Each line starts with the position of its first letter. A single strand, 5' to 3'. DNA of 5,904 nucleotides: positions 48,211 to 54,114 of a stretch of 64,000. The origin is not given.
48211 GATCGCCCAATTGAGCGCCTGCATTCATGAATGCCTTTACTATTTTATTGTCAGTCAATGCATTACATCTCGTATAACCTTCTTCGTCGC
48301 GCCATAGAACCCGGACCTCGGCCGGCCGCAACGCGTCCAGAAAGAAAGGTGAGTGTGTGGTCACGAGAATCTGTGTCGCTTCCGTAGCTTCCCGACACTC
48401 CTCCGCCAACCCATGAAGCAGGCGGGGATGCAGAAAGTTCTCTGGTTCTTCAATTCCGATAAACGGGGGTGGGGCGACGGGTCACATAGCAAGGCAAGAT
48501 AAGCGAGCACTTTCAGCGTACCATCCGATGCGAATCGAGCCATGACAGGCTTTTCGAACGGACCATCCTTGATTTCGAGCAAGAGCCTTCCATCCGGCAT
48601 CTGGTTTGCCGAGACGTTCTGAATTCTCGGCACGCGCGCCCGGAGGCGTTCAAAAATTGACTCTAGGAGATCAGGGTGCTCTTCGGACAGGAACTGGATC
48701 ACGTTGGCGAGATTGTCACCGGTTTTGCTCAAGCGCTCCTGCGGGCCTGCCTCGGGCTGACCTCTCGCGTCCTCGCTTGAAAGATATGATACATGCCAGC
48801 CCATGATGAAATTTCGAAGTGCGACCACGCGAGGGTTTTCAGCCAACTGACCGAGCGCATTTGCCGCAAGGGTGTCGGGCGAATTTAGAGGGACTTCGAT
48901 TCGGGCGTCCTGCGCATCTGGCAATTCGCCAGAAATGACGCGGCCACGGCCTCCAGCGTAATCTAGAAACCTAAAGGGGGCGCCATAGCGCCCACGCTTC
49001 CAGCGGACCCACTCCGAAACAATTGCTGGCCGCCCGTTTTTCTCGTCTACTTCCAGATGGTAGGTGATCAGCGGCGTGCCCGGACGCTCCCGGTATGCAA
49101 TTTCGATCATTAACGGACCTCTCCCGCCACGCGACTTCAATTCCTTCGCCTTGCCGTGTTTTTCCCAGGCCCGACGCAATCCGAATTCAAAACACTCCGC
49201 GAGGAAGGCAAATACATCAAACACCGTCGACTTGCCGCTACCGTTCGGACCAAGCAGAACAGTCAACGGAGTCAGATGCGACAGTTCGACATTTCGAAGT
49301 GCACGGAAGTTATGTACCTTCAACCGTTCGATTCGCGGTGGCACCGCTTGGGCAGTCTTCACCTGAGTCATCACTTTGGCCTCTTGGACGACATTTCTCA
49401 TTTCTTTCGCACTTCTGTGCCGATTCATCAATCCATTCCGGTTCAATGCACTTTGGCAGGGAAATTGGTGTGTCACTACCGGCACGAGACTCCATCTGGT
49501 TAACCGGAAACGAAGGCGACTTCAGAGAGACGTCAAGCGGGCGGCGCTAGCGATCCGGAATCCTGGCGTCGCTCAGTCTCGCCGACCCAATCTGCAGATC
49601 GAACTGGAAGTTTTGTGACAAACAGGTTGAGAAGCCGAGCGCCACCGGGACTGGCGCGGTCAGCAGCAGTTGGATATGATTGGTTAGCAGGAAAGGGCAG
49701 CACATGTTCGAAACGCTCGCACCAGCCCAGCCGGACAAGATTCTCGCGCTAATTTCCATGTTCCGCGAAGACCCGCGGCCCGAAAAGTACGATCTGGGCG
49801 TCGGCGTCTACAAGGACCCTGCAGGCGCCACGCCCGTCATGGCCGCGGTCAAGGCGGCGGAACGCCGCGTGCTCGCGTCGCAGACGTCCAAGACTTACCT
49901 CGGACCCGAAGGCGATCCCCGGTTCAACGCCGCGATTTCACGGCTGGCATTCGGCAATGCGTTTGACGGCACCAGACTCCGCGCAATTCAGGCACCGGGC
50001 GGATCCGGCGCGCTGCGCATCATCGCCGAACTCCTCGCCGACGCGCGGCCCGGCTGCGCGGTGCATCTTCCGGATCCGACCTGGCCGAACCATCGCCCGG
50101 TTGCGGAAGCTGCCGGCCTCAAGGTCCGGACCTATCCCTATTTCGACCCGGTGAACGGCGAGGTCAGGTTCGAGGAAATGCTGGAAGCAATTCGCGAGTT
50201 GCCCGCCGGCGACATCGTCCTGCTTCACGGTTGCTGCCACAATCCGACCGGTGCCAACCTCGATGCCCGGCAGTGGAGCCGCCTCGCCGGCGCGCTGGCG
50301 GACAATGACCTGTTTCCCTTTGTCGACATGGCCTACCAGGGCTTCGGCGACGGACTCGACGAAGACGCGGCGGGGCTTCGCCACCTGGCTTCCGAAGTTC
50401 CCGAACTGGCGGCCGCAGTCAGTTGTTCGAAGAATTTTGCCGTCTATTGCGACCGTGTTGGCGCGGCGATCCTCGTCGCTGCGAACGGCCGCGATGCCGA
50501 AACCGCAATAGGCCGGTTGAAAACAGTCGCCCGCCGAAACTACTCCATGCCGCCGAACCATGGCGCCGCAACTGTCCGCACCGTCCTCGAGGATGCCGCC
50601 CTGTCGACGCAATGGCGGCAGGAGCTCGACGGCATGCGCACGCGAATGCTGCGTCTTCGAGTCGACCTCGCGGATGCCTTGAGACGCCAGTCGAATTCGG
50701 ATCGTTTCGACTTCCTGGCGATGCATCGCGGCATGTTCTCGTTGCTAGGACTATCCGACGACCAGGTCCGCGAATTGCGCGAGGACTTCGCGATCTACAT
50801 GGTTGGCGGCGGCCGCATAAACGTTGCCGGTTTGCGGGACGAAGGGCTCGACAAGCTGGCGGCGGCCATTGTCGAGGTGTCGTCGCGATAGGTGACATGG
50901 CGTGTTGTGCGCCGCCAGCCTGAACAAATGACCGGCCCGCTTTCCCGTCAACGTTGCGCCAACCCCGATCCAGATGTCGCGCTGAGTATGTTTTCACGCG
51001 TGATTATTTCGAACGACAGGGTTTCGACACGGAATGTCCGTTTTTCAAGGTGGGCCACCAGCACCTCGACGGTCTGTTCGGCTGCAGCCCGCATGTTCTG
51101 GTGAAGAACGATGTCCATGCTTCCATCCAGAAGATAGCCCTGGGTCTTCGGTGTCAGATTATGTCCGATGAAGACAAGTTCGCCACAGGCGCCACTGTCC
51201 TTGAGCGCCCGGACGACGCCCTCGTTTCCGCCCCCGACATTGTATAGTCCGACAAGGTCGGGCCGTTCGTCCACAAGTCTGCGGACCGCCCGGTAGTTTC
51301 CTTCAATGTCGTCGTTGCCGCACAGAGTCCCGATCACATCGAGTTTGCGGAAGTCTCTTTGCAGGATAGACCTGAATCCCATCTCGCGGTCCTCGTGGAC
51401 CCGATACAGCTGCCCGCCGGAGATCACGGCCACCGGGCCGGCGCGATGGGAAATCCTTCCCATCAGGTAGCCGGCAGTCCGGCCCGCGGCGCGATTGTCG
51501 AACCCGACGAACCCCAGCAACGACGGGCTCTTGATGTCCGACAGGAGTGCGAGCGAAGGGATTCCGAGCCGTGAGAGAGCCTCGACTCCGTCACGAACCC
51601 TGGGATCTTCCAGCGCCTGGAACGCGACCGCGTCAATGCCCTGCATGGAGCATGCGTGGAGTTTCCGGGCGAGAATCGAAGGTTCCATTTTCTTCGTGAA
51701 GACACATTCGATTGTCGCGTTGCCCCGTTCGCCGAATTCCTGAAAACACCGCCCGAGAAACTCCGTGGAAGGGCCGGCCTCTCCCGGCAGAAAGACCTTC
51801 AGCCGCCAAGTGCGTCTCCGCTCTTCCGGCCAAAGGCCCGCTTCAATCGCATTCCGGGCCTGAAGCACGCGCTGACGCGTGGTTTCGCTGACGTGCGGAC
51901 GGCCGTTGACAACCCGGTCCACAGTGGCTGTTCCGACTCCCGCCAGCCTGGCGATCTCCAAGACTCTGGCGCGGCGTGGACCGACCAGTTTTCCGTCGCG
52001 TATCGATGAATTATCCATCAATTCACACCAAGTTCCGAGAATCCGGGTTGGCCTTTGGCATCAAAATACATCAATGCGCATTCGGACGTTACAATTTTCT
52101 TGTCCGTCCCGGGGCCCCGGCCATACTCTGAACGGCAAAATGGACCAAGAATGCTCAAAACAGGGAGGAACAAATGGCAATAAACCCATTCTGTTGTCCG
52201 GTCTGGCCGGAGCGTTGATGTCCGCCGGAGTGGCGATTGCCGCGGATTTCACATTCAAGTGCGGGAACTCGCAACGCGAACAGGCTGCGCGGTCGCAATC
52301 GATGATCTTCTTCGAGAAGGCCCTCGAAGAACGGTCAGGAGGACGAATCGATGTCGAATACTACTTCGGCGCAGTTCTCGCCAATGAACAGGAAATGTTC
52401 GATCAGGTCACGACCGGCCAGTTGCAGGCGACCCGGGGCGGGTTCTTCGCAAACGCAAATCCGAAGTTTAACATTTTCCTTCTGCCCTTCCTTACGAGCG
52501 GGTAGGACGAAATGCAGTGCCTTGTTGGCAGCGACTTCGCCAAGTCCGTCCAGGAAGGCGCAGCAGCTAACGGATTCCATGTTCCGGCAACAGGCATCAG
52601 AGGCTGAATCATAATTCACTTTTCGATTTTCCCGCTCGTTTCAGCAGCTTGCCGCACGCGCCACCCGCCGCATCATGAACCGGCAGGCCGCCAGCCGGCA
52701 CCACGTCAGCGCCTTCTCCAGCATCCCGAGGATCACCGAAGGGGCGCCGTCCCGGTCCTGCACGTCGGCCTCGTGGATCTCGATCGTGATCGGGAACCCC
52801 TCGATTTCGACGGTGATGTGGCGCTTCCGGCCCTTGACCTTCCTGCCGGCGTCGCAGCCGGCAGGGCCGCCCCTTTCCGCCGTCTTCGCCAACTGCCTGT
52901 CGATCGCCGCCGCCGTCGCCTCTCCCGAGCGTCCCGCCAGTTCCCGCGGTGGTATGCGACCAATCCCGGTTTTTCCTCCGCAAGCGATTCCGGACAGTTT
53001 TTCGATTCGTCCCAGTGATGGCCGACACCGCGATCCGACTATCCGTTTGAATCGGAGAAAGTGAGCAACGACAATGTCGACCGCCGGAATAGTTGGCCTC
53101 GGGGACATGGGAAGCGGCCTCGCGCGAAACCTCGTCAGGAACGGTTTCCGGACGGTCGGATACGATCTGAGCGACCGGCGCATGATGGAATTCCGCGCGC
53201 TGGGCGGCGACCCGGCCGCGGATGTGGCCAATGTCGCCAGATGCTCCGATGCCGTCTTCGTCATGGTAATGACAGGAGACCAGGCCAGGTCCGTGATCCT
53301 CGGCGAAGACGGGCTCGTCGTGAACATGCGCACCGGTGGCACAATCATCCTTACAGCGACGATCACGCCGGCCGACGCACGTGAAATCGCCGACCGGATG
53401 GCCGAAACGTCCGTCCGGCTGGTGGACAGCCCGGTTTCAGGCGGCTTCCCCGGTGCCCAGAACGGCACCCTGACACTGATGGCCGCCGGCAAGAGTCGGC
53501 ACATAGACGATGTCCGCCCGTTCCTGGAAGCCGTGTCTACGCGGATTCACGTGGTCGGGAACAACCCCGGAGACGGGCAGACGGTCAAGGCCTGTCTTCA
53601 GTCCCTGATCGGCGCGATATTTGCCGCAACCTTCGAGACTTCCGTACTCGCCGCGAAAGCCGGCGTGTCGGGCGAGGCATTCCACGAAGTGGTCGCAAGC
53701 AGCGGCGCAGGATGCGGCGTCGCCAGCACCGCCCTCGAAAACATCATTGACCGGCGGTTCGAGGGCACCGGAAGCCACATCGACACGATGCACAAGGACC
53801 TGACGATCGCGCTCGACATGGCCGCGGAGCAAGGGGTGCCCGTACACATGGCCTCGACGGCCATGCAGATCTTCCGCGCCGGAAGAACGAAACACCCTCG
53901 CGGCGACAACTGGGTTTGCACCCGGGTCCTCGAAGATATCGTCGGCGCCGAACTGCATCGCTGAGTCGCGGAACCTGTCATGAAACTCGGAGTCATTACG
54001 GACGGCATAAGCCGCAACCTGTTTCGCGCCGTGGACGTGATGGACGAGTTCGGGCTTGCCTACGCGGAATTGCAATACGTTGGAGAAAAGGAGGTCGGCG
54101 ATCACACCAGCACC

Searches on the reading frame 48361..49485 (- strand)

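Call 8: search_protein_families(library=pfam, proteins=[window:48361-49485:-])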
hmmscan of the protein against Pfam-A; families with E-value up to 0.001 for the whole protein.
window:48361-49485:- (374 aa): 5 families
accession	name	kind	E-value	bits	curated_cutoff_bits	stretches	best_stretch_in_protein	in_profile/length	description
PF13304.12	AAA_21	-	4.5e-12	47.1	27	1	74-145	1-63/304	AAA domain, putative AbiEii toxin, Type IV TA system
PF13476.12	AAA_23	-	3.1e-08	34.9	27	1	54-94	1-41/201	AAA domain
PF13175.12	AAA_15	-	5.5e-08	33.2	32.1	1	52-96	3-47/374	AAA ATPase domain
PF02463.25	SMC_N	-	1.2e-06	28.5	40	1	52-95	2-47/220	RecF/RecN/SMC N terminal domain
PF13555.12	AAA_29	-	4.4e-05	23.6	27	1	53-93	2-43/61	P-loop containing region of AAA domain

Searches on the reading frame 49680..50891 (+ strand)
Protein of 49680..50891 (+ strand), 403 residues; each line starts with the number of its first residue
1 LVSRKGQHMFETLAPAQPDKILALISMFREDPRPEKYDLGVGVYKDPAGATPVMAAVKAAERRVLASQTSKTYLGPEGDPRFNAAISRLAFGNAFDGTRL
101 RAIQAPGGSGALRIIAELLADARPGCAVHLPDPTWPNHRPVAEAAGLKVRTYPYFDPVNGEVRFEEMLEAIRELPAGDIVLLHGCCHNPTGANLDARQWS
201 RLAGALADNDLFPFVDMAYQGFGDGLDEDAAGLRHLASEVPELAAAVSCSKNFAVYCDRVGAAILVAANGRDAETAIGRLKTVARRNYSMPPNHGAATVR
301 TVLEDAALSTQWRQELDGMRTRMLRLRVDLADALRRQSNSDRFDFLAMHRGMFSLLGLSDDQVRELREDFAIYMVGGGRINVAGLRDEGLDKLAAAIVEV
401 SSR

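Call 8: search_protein_families(library=pfam, proteins=[window:49680-50891:+])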
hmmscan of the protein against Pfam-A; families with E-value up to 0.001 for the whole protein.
window:49680-50891:+ (403 aa): 1 family
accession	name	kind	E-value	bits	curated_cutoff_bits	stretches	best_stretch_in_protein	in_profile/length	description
PF00155.27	Aminotran_1_2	-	1.5e-71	242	19.7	1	35-397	2-361/361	Aminotransferase class I and II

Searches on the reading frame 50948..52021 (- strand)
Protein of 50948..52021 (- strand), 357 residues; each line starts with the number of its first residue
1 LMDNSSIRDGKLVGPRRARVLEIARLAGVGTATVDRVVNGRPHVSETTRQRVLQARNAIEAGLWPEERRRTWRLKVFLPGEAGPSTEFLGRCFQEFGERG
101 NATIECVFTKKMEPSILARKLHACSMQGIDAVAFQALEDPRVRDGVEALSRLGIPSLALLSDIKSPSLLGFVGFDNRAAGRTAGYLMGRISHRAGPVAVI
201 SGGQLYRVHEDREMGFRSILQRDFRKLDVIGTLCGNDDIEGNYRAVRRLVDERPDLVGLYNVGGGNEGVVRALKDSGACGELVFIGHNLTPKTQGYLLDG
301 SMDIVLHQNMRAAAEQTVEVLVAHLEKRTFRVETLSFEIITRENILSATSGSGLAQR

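Call 7: search_protein_families(library=ncbifam, proteins=[window:50948-52021:-])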
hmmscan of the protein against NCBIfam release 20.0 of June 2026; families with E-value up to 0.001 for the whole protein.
window:50948-52021:- (357 aa): 13 families
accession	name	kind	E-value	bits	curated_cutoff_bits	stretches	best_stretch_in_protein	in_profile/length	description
NF007075.0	PRK09526.1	subfamily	1e-09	37.8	340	1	21-58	9-46/358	LacI family DNA-binding transcriptional regulator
NF007254.0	PRK09701.1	equivalog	6.2e-08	32.2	335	1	168-324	129-286/311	D-allose transporter substrate-binding protein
NF047341.1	lactose_RbsR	equivalog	1e-06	28.4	382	1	18-257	3-240/331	ribose utilization transcriptional repressor RbsR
NF052440.1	TransRegGNTRPSEAE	equivalog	3e-06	26.5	400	0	19-58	7-46/333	HTH-type transcriptional regulator GntR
NF008002.0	PRK10727.1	equivalog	4.7e-06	25.9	557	1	19-59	3-43/341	HTH-type transcriptional regulator GalR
TIGR02405.1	trehalos_R_Ecol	equivalog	9e-06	25.2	357.35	1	20-55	4-39/311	trehalose operon repressor TreR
NF007743.0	PRK10423.1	equivalog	1.1e-05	24.7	531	1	20-57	4-41/330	ribose operon transcriptional repressor RbsR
TIGR01481.1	ccpA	equivalog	1.4e-05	24.7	442.35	1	21-55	6-40/330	catabolite control protein A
NF008269.0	PRK11041.1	equivalog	3.1e-05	23.2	436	1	19-72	11-62/342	DNA-binding transcriptional regulator CytR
NF051853.1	TransRegUriRCory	equivalog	6.2e-05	22.3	550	1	22-202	5-183/327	transcriptional regulator UriR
TIGR02417.1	fruct_sucro_rep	subfamily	8.9e-05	21.9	389.55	0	21-53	3-38/327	D-fructose-responsive transcription factor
NF008452.0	PRK11303.1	equivalog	0.00011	21.5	385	0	21-53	4-39/332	catabolite repressor/activator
NF007706.0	PRK10401.1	equivalog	0.00016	21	555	1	22-58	6-42/346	HTH-type transcriptional regulator GalS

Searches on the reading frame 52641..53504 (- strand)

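Call 7: search_protein_families(library=ncbifam, proteins=[window:52641-53504:-])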
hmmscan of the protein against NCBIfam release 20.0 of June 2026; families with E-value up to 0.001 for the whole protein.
window:52641-53504:- (287 aa): 1 family
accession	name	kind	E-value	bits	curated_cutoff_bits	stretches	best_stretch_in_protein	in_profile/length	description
NF033580.1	transpos_IS5_3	equivalog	9.4e-09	35.2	110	1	198-262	97-164/258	IS5 family transposase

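Call 8: search_protein_families(library=pfam, proteins=[window:52641-53504:-])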
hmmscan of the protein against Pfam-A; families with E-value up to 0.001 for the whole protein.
window:52641-53504:- (287 aa): 1 family
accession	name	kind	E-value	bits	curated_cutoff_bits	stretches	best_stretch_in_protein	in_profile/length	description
PF01609.27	DDE_Tnp_1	-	1.4e-06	28.7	23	1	197-262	5-72/200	Transposase DDE domain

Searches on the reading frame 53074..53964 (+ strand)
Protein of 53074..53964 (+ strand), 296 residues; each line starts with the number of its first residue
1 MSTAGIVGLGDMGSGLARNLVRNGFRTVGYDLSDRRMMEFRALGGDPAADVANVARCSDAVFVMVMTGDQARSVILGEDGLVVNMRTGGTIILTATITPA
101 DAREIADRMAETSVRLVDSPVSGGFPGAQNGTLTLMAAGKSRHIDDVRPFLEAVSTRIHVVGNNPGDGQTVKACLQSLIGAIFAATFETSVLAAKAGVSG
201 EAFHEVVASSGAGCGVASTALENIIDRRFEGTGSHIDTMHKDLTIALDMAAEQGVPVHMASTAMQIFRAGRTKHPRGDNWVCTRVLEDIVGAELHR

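Call 8: search_protein_families(library=pfam, proteins=[window:53074-53964:+])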
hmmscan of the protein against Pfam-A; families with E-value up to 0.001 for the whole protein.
window:53074-53964:+ (296 aa): 4 families
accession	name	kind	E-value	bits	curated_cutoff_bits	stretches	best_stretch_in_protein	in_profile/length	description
PF03446.21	NAD_binding_2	-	1.3e-40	139.5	21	1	5-162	3-161/161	NAD binding domain of 6-phosphogluconate dehydrogenase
PF14833.11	NAD_binding_11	-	4.4e-23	82.3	30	1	166-274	1-109/122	NAD-binding of NADP-dependent 3-hydroxyisobutyrate dehydrogenase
PF02826.25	2-Hacid_dh_C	-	1.4e-06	28.2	25.1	1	2-96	37-128/178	D-isomer specific 2-hydroxyacid dehydrogenase, NAD binding domain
PF03807.23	F420_oxidored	-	8.7e-05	23.5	21.6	1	5-66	3-68/94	NADP oxidoreductase coenzyme F420-dependent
